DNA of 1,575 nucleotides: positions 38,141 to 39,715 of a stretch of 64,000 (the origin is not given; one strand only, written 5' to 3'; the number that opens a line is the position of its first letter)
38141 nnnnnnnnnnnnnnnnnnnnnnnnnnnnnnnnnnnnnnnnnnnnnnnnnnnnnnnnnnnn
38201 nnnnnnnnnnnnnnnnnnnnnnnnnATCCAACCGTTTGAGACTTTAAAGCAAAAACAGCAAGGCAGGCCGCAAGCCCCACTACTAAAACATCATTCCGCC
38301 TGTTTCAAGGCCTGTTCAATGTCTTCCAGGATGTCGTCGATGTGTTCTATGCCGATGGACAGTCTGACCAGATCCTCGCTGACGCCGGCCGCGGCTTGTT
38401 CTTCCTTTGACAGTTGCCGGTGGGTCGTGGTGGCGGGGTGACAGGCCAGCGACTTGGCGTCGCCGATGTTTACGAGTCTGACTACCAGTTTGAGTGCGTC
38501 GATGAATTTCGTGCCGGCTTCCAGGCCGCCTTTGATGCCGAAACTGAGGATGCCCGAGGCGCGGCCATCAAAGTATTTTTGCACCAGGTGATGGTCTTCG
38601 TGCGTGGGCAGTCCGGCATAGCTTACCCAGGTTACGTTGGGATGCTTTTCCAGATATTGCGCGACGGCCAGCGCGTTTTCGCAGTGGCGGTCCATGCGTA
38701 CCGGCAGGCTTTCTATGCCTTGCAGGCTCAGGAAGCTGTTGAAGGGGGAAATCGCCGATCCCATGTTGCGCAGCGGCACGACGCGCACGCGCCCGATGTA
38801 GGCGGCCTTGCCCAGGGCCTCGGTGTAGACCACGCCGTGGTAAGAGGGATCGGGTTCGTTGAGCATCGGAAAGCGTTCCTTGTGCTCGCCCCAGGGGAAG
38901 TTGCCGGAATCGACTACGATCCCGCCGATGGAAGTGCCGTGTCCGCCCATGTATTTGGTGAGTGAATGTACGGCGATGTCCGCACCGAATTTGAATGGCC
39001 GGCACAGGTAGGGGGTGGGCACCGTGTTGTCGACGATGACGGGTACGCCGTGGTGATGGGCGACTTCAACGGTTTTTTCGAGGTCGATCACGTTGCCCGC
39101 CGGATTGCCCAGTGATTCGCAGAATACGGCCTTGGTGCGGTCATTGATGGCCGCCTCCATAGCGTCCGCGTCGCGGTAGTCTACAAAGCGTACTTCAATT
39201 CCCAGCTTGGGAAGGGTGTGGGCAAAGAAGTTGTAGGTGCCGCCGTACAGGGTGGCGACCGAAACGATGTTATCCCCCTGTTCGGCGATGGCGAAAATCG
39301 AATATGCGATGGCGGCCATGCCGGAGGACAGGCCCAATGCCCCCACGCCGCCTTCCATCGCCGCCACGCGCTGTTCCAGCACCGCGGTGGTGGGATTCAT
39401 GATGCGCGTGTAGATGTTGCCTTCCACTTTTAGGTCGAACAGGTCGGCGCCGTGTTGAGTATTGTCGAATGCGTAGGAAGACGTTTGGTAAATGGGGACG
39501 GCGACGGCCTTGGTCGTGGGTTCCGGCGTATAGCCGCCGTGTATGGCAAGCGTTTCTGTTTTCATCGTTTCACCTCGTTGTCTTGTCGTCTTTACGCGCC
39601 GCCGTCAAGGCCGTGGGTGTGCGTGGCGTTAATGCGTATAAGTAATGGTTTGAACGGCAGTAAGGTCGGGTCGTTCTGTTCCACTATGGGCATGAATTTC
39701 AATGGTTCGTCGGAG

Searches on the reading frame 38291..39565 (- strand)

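Call 8: search_protein_families(library=pfam, proteins=[window:38291-39565:-], max_evalue=0.01)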
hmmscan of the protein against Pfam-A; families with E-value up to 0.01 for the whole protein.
window:38291-39565:- (424 aa): 5 families
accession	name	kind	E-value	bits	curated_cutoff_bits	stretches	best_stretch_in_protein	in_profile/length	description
PF01053.26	Cys_Met_Meta_PP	-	4.6e-140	466.9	27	1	4-421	1-381/381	Cys/Met metabolism PLP-dependent enzyme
PF00155.27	Aminotran_1_2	-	4.2e-10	39.8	19.7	1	76-180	68-186/361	Aminotransferase class I and II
PF01041.23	DegT_DnrJ_EryC1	-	3.1e-09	37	19.8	1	57-179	23-145/360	DegT/DnrJ/EryC1/StrS aminotransferase family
PF00266.25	Aminotran_5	-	1.4e-07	31.3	21.5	1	81-213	72-210/371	Aminotransferase class-V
PF02347.22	GDC-P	-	0.0038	16.6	26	1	96-201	153-255/429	Glycine cleavage system P-protein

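Call 9: search_protein_families(library=padloc, proteins=[window:38291-39565:-], max_evalue=0.01)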
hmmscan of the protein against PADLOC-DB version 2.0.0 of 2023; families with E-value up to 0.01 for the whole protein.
window:38291-39565:- (424 aa): 0 families
